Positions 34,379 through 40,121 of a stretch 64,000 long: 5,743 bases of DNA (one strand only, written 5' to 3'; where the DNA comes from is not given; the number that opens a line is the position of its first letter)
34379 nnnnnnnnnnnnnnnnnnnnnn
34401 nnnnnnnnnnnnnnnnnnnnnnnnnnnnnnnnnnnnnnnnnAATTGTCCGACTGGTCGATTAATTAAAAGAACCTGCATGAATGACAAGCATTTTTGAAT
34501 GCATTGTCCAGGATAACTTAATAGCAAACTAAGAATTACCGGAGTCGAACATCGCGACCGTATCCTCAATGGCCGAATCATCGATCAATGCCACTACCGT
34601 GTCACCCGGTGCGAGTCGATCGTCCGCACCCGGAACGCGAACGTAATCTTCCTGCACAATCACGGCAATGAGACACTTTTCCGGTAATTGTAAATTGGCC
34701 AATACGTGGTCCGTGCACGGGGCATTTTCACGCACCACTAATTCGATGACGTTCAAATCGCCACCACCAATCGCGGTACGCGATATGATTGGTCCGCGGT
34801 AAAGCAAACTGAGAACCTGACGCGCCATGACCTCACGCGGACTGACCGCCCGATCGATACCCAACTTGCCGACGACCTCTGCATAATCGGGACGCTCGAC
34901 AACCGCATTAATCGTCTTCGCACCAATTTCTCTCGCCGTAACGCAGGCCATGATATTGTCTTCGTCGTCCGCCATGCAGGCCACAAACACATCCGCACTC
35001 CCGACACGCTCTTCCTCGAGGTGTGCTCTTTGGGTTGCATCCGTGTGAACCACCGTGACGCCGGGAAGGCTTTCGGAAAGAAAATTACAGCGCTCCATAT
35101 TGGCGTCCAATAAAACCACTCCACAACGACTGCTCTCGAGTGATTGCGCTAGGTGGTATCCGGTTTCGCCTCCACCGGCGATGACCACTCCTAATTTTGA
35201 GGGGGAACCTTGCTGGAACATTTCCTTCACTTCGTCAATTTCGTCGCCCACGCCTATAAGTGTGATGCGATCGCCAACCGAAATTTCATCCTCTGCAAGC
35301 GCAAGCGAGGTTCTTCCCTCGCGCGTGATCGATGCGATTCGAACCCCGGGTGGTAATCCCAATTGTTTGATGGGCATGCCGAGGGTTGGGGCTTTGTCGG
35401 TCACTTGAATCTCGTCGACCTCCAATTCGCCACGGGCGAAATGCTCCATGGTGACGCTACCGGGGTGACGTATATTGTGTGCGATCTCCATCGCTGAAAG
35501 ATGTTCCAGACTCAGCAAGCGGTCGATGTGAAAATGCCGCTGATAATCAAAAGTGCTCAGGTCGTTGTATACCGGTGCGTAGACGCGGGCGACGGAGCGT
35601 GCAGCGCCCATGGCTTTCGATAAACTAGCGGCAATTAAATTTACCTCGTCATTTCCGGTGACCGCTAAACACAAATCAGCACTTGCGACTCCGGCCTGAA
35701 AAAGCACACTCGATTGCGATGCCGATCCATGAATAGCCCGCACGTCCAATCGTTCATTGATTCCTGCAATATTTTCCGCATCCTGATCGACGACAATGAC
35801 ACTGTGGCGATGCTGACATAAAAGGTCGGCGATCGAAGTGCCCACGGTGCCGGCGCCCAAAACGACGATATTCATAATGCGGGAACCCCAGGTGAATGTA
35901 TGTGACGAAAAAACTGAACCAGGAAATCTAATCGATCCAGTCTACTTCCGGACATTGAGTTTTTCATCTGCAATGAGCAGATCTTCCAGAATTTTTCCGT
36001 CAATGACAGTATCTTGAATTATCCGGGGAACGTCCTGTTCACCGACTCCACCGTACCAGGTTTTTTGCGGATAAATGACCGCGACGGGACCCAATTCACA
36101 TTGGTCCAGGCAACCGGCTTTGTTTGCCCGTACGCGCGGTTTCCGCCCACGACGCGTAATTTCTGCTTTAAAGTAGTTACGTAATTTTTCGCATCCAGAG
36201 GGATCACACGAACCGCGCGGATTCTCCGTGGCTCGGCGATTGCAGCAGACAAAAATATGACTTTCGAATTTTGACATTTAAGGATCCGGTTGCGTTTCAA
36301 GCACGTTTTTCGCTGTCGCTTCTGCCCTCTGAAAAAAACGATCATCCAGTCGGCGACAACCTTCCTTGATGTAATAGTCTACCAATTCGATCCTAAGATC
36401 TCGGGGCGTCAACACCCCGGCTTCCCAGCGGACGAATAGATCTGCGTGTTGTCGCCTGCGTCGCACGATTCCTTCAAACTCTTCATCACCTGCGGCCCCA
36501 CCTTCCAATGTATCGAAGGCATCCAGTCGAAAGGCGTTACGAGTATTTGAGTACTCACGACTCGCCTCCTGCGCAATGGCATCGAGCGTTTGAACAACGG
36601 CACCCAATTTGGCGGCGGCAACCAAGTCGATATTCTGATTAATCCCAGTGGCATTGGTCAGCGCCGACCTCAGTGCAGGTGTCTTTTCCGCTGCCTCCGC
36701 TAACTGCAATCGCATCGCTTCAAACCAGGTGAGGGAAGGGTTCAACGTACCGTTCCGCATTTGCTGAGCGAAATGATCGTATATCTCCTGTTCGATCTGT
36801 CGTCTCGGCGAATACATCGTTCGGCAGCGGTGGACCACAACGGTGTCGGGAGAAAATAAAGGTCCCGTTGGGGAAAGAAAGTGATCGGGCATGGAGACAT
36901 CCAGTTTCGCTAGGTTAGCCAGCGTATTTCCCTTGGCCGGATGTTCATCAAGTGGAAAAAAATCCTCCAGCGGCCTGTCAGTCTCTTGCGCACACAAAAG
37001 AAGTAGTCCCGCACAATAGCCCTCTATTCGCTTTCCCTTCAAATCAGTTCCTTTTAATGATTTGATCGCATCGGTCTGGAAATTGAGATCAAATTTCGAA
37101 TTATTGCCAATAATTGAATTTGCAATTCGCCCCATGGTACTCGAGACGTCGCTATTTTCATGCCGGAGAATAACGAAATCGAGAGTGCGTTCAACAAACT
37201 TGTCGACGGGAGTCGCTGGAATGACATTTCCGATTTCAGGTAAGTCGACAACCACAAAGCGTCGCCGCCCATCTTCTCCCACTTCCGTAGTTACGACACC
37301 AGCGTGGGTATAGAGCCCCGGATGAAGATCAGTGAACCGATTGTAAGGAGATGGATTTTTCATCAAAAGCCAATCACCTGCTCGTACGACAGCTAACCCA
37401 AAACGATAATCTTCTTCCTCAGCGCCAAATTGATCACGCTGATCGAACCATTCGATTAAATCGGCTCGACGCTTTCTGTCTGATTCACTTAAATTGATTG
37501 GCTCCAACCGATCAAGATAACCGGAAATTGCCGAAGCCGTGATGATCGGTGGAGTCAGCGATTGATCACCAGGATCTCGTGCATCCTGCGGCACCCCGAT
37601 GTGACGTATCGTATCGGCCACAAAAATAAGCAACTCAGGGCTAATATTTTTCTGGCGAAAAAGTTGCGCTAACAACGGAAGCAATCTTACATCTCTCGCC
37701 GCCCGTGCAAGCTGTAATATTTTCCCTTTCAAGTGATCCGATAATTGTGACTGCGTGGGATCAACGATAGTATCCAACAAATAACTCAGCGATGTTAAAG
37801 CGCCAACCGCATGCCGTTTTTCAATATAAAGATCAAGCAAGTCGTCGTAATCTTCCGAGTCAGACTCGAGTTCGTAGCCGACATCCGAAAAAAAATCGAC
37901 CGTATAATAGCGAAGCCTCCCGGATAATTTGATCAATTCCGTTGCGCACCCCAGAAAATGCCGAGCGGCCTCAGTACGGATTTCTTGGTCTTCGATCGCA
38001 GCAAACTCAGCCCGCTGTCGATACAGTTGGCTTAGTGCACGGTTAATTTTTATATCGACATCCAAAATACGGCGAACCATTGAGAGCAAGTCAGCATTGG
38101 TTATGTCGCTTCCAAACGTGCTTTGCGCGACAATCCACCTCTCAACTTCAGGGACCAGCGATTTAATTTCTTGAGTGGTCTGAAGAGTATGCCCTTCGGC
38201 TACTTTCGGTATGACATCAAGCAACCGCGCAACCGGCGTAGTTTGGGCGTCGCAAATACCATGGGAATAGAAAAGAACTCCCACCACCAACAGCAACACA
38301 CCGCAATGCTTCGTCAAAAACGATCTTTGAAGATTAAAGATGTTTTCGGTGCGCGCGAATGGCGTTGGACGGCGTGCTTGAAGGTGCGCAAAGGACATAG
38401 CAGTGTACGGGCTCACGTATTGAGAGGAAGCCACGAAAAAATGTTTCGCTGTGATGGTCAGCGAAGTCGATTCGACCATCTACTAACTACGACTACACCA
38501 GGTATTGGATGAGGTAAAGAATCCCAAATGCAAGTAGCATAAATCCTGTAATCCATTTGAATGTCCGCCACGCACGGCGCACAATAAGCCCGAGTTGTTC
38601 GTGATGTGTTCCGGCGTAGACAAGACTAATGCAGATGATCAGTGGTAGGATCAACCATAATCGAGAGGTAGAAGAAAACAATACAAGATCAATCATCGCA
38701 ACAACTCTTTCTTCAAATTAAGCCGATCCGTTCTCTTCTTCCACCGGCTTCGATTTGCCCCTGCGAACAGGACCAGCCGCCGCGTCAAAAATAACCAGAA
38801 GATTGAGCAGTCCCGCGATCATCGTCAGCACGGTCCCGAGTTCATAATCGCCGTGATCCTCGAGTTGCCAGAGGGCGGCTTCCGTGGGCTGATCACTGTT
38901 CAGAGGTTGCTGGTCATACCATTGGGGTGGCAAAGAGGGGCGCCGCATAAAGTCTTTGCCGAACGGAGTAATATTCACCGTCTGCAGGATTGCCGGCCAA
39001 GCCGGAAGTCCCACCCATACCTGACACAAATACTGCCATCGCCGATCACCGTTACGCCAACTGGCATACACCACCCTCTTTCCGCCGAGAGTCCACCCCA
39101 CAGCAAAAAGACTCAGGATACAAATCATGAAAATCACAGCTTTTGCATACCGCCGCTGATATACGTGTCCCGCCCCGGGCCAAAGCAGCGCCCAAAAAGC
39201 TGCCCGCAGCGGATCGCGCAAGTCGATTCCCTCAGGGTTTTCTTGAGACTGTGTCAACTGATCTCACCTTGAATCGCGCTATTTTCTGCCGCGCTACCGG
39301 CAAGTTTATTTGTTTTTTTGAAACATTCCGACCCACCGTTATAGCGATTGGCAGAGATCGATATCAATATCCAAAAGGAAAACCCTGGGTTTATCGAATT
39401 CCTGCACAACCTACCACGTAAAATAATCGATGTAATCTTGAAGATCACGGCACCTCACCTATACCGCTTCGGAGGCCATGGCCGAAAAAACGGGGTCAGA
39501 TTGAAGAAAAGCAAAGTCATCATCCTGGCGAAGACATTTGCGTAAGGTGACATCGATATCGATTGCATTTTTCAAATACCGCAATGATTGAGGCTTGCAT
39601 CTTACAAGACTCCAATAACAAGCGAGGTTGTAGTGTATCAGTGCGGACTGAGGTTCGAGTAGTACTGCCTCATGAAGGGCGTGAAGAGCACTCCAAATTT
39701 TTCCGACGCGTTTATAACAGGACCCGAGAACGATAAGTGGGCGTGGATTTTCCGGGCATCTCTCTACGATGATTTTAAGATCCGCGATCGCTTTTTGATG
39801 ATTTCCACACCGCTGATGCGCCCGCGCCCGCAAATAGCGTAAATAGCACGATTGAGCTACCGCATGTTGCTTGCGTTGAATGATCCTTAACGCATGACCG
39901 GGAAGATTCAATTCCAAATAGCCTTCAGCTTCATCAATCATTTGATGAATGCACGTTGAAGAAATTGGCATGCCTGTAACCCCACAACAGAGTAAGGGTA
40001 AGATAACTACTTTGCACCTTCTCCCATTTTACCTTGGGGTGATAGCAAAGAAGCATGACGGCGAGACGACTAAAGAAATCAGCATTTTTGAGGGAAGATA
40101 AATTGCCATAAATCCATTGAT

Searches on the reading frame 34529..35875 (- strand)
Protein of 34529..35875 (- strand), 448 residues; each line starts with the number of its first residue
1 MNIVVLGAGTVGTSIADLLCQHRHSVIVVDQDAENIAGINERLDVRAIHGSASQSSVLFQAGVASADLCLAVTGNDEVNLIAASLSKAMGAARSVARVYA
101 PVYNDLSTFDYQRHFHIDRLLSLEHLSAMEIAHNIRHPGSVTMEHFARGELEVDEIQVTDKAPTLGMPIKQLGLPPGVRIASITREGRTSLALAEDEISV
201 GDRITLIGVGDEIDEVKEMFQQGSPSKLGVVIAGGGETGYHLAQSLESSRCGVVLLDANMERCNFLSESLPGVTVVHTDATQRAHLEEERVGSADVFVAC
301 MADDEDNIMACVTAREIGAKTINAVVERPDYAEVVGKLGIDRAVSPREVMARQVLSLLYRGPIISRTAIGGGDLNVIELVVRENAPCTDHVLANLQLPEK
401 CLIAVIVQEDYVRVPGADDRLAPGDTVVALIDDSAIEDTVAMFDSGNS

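Call 28: search_protein_families(library=pfam, proteins=[window:34529-35875:-], max_evalue=0.001)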
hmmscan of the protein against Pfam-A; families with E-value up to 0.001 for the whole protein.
window:34529-35875:- (448 aa): 18 families
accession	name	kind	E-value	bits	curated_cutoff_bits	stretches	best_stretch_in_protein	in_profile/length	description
PF02254.24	TrkA_N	-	5.1e-49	165.9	23.8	2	230-346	1-116/116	TrkA-N domain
PF02080.26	TrkA_C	-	2.9e-21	75.6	27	2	155-220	3-70/71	TrkA-C domain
PF13241.12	NAD_binding_7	-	8.3e-08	33.2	22.1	1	2-90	9-86/104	Putative NAD(P)-binding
PF03435.24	Sacchrp_dh_NADP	-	5.9e-07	30.3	25.1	1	3-73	1-76/129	Saccharopine dehydrogenase NADP binding domain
PF01488.26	Shikimate_DH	-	2.7e-06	27.9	24.3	0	2-48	14-61/138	Shikimate / quinate 5-dehydrogenase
PF01262.27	AlaDh_PNT_C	-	8.7e-06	25.7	23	0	2-89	30-119/214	Alanine dehydrogenase/PNT, C-terminal domain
PF13478.12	XdhC_C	-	1.1e-05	26.3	29.7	0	3-102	1-105/125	XdhC Rossmann domain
PF01210.29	NAD_Gly3P_dh_N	-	1.3e-05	25.6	23.1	1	3-58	2-58/158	NAD-dependent glycerol-3-phosphate dehydrogenase N-terminus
PF02737.24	3HCDH_N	-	1.8e-05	25.2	22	1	3-44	2-43/180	3-hydroxyacyl-CoA dehydrogenase, NAD binding domain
PF13460.12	NAD_binding_10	-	3.2e-05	24.3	27.2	0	235-318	3-78/184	NAD(P)H-binding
PF03721.20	UDPG_MGDP_dh_N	-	5e-05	23.4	27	1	1-41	1-41/187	UDP-glucose/GDP-mannose dehydrogenase family, NAD binding domain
PF03807.23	F420_oxidored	-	6.2e-05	24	21.6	1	3-54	2-55/94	NADP oxidoreductase coenzyme F420-dependent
PF01266.30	DAO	-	0.00012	22.2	27.9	0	3-33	2-32/353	FAD dependent oxidoreductase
PF07992.20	Pyr_redox_2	-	0.00013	21.9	26.1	0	210-262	127-177/291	Pyridine nucleotide-disulphide oxidoreductase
PF21799.2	MurD-like_N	-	0.00019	22.1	27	0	2-54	2-54/88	Mur ligase MurD-like, N-terminal domain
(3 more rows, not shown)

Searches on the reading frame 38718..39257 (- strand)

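Call 74: search_protein_families(library=pfam, proteins=[window:38718-39257:-], max_evalue=0.00001)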
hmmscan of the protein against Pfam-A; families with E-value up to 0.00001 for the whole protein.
window:38718-39257:- (179 aa): 1 family
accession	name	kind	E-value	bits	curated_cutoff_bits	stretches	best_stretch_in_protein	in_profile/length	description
PF20382.3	DUF6677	-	4.1e-31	108.4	24.3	1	19-165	2-113/116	Family of unknown function (DUF6677)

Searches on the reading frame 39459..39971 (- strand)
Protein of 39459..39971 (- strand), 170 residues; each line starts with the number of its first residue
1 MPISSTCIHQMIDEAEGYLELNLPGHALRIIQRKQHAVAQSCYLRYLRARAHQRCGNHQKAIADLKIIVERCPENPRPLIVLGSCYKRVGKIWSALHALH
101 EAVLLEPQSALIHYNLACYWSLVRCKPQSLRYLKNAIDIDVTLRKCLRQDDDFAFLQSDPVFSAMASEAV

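Call 74: search_protein_families(library=pfam, proteins=[window:39459-39971:-], max_evalue=0.00001)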
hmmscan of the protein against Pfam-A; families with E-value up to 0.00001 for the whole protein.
window:39459-39971:- (170 aa): 5 families
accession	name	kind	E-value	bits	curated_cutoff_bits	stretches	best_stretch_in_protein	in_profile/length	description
PF00515.34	TPR_1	-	2.1e-08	34.1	27.8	0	46-75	5-34/34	Tetratricopeptide repeat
PF07719.23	TPR_2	-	1.1e-07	31.9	27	0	45-75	4-34/34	Tetratricopeptide repeat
PF13371.12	TPR_9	-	1.3e-07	32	35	0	22-76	9-63/73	Tetratricopeptide repeat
PF13428.12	TPR_14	-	1.2e-06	29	23.5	0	45-83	4-42/44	Tetratricopeptide repeat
PF13431.12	TPR_17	-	3.5e-06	27.3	24.4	0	69-96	6-33/34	Tetratricopeptide repeat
